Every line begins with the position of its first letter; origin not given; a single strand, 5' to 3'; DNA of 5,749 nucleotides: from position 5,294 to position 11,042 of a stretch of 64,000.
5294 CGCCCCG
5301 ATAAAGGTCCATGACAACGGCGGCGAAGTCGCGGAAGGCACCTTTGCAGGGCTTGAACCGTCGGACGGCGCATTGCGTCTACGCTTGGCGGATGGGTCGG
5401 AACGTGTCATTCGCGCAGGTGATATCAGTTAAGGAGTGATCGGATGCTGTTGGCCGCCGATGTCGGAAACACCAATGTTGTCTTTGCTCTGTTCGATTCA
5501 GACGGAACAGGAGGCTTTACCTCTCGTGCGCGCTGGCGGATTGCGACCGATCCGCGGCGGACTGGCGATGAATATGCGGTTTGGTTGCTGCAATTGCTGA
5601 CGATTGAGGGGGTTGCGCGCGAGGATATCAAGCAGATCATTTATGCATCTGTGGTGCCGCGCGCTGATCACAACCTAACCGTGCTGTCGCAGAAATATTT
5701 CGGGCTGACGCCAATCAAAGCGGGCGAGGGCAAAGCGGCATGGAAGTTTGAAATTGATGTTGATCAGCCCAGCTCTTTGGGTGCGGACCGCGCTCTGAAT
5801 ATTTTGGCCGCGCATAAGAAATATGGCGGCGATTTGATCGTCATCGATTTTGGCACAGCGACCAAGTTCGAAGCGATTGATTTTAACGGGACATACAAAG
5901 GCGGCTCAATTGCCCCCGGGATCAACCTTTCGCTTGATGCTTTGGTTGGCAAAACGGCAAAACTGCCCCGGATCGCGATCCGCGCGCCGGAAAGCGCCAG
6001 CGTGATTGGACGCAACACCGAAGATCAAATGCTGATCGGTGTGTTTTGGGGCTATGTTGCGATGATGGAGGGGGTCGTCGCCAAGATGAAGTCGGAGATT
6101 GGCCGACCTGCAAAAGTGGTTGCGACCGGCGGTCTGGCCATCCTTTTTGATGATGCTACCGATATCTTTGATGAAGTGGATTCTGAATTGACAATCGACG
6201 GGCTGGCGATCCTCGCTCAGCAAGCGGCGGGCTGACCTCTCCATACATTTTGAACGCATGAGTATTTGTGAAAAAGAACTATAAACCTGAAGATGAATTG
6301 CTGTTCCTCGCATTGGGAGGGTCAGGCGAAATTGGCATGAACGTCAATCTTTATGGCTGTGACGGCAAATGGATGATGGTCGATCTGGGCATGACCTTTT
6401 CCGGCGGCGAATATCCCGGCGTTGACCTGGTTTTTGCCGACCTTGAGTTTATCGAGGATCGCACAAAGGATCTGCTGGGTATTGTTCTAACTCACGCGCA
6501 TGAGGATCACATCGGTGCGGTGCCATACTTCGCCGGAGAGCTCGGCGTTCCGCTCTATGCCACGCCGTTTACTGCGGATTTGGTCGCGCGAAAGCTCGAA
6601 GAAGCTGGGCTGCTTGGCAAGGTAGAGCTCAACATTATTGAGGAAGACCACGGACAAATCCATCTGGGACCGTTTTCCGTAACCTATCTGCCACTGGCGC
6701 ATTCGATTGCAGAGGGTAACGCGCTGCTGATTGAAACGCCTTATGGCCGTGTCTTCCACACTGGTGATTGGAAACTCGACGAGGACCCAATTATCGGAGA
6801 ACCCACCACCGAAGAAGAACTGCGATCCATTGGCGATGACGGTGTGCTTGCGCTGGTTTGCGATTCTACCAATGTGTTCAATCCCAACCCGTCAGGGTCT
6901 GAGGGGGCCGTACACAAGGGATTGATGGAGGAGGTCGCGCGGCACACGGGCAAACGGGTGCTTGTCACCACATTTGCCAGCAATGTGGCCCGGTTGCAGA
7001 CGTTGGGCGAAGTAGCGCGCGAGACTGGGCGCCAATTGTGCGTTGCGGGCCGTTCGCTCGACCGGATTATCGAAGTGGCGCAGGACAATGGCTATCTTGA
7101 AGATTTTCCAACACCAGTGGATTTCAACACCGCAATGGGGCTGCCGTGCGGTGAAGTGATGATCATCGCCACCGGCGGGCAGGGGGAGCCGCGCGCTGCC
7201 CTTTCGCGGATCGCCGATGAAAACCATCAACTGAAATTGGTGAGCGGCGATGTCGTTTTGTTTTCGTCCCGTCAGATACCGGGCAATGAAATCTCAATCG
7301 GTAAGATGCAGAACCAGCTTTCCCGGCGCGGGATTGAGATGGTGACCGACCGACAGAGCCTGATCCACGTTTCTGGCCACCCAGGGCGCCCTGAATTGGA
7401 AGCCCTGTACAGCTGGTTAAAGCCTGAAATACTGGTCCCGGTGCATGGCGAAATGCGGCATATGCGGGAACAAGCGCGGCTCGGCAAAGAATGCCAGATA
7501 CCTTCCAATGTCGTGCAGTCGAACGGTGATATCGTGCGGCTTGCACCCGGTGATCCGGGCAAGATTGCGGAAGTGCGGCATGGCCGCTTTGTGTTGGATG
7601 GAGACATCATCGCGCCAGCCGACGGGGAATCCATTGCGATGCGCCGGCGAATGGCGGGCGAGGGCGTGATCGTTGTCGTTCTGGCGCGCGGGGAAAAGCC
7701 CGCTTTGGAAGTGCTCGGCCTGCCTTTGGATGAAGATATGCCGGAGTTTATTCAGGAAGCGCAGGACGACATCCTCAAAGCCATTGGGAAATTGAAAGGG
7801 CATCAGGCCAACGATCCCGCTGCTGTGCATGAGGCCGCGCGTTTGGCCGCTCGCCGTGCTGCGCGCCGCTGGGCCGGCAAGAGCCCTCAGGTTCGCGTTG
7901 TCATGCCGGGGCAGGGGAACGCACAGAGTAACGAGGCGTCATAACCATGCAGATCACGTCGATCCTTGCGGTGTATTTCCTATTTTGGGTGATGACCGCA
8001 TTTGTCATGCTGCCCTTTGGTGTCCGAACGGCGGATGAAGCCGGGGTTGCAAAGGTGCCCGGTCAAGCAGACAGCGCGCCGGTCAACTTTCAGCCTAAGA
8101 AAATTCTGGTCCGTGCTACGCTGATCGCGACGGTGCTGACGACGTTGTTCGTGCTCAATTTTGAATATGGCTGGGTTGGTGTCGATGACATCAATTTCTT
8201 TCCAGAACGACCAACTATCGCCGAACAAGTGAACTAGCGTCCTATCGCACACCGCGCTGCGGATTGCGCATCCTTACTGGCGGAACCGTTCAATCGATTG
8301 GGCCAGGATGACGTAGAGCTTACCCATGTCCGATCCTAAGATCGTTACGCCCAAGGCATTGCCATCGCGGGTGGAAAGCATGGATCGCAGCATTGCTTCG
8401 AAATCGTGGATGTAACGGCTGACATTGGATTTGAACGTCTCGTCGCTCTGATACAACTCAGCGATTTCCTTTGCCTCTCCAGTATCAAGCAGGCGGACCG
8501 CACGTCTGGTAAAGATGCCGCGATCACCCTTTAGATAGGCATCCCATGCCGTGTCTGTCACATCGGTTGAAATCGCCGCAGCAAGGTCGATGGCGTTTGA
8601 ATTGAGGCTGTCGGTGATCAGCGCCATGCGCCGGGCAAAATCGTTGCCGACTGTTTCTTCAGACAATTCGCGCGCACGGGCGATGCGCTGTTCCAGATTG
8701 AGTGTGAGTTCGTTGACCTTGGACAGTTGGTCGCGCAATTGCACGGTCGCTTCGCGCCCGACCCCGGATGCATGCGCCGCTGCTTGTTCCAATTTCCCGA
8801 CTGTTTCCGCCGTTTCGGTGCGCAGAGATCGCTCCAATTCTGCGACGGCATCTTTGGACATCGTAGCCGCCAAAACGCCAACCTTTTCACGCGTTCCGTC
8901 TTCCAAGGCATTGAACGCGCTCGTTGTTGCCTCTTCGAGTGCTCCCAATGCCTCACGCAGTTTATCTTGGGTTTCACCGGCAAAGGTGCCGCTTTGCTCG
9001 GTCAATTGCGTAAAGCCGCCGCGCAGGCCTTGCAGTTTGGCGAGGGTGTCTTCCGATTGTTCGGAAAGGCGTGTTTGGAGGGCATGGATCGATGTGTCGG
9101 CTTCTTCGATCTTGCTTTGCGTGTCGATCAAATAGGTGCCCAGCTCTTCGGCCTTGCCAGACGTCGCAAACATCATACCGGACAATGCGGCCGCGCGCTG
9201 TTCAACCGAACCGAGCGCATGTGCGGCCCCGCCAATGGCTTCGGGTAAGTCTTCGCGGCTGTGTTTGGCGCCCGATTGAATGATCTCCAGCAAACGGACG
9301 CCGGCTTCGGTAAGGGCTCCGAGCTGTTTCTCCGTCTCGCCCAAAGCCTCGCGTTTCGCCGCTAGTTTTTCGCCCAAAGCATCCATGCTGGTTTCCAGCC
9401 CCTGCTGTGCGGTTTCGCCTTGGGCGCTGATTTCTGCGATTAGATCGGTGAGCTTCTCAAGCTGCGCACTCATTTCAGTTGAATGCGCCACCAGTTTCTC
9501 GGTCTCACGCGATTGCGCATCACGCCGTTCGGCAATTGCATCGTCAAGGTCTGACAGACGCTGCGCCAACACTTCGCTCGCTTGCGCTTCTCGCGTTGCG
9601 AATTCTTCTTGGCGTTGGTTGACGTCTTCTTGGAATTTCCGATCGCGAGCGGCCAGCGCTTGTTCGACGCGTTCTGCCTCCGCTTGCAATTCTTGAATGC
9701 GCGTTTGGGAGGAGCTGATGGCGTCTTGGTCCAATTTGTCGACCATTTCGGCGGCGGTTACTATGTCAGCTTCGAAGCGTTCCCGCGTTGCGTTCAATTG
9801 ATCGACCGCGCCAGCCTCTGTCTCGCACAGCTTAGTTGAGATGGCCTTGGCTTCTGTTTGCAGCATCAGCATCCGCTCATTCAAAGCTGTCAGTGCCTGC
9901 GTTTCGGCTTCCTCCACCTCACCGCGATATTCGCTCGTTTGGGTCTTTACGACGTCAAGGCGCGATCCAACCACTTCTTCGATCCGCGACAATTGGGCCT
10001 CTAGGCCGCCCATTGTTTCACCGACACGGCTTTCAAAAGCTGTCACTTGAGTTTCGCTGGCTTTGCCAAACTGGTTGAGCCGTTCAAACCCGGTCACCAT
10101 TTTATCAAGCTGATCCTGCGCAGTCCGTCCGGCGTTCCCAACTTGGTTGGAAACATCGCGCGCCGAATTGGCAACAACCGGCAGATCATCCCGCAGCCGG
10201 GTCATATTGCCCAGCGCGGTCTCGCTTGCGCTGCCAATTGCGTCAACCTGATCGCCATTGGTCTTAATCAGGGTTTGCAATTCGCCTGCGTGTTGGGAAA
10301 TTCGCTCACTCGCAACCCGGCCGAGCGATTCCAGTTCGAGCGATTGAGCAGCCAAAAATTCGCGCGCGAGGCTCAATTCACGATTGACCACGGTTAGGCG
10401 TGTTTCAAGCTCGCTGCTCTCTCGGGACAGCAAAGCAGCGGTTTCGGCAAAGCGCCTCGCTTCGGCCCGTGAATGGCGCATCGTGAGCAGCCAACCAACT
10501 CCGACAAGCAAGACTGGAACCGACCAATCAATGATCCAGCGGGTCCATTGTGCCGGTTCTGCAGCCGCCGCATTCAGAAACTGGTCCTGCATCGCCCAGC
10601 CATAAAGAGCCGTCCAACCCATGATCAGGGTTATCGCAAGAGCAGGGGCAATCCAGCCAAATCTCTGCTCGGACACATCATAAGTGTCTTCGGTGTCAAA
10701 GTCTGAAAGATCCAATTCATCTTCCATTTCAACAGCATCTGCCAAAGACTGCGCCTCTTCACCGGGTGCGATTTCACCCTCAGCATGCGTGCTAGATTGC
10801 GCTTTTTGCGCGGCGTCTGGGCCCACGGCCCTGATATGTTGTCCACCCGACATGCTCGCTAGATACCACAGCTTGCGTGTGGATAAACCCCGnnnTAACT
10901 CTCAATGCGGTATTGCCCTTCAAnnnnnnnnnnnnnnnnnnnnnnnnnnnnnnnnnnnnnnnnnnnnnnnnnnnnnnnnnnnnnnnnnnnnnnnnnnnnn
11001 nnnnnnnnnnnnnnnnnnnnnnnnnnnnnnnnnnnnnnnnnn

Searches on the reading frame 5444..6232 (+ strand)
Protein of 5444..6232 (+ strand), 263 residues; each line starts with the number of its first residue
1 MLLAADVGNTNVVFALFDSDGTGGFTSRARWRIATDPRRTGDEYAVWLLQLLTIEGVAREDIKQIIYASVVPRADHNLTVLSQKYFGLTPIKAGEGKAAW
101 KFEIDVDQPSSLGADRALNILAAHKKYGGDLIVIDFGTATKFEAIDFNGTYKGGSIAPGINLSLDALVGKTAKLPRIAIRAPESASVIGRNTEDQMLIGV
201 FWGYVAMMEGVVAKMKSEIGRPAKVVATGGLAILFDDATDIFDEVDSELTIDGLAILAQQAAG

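Call 16: search_protein_families(library=pfam, proteins=[window:5444-6232:+], max_evalue=0.00001)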
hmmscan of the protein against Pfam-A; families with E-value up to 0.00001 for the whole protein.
window:5444-6232:+ (263 aa): 1 family
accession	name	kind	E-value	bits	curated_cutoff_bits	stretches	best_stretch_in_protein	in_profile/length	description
PF03309.20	Pan_kinase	-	5e-67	226.2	24.7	1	2-213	1-204/205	Type III pantothenate kinase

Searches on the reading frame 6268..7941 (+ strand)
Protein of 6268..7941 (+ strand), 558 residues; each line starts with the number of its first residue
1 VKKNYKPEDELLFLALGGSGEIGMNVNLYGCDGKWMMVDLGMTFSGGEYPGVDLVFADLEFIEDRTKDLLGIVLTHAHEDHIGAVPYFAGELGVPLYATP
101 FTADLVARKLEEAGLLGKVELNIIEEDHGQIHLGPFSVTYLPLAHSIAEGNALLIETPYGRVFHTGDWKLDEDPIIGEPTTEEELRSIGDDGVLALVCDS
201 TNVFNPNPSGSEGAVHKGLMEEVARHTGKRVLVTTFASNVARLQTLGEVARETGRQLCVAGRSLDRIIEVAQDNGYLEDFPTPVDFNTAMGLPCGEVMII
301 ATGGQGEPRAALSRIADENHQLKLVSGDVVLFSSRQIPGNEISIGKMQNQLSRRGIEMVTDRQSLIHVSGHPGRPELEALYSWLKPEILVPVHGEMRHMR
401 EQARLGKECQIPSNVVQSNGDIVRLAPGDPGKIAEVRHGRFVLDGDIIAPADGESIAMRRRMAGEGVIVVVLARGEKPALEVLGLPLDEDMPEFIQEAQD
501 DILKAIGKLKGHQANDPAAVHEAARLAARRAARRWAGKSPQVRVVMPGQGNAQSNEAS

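Call 16: search_protein_families(library=pfam, proteins=[window:6268-7941:+], max_evalue=0.00001)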
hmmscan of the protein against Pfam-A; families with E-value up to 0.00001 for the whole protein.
window:6268-7941:+ (558 aa): 4 families
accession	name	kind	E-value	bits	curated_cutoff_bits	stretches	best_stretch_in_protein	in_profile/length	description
PF22505.1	RNase_J_b_CASP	-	1.4e-36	125.5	27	1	229-351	2-126/126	Ribonuclease J, beta-CASP domain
PF07521.17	RMMBL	-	3.3e-11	43.4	21.6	1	356-408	2-55/63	Zn-dependent metallo-hydrolase RNA specificity domain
PF00753.33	Lactamase_B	-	2.7e-10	40.9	22.7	1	29-167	11-149/196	Metallo-beta-lactamase superfamily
PF12706.13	Lactamase_B_2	-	4.6e-09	36.6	27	1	64-174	26-149/200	Beta-lactamase superfamily domain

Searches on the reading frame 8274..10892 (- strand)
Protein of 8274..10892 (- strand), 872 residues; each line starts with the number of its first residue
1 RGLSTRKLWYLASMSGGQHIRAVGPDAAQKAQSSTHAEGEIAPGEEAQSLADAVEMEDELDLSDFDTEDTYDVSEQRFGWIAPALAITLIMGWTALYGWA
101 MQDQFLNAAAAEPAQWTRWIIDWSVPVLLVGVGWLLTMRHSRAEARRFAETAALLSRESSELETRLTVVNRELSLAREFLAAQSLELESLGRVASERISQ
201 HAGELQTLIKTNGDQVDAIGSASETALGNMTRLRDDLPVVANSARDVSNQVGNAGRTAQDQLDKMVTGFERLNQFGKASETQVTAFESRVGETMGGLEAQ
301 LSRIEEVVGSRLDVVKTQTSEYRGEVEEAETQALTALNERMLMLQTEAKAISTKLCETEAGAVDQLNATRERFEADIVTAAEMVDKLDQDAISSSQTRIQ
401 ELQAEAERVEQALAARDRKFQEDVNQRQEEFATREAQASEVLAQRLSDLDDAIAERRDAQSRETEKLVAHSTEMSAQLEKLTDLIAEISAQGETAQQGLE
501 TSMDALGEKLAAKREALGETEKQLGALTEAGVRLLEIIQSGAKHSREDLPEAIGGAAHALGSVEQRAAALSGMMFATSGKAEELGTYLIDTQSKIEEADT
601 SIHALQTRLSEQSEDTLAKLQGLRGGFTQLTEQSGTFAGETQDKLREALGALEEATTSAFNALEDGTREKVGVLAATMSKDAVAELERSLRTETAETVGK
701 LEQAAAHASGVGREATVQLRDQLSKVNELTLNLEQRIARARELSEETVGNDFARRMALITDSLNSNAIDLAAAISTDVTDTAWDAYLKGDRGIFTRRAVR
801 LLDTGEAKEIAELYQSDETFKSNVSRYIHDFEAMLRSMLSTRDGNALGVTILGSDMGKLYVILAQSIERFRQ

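Call 16: search_protein_families(library=pfam, proteins=[window:8274-10892:-], max_evalue=0.00001)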
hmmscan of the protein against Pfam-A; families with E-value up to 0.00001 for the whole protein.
window:8274-10892:- (872 aa): 0 families

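Call 38: search_protein_families(library=pfam, proteins=[window:8274-10892:-], max_evalue=10)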
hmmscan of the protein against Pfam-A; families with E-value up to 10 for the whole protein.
window:8274-10892:- (872 aa): 7 families
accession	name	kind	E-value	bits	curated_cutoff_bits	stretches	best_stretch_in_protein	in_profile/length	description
PF01442.23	Apolipoprotein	-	0.00019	21.6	90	3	363-536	6-179/190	Apolipoprotein A1/A4/E domain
PF07751.16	Abi_2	-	0.11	13.2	25.6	1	807-840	31-64/184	Abi-like protein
PF19706.4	DUF6203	-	0.14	12.5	26.7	1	129-151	22-44/54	Family of unknown function (DUF6203)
PF21167.2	DUF6851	-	0.19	12.5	27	0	239-277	93-131/140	Domain of unknown function (DUF6851)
PF00435.27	Spectrin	-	0.48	11.4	29.9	1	383-454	20-90/105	Spectrin repeat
PF09718.15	Tape_meas_lam_C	-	0.68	10.5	23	1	621-659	5-43/76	Lambda phage tail tape-measure protein (Tape_meas_lam_C)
PF15984.10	Collagen_mid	-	1.1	9.5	31.1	1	205-320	12-122/198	Bacterial collagen, middle region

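Call 56: search_protein_families(library=ncbifam, proteins=[window:8274-10892:-], max_evalue=1e-10)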
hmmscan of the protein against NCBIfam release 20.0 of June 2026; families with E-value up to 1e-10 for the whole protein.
window:8274-10892:- (872 aa): 0 families
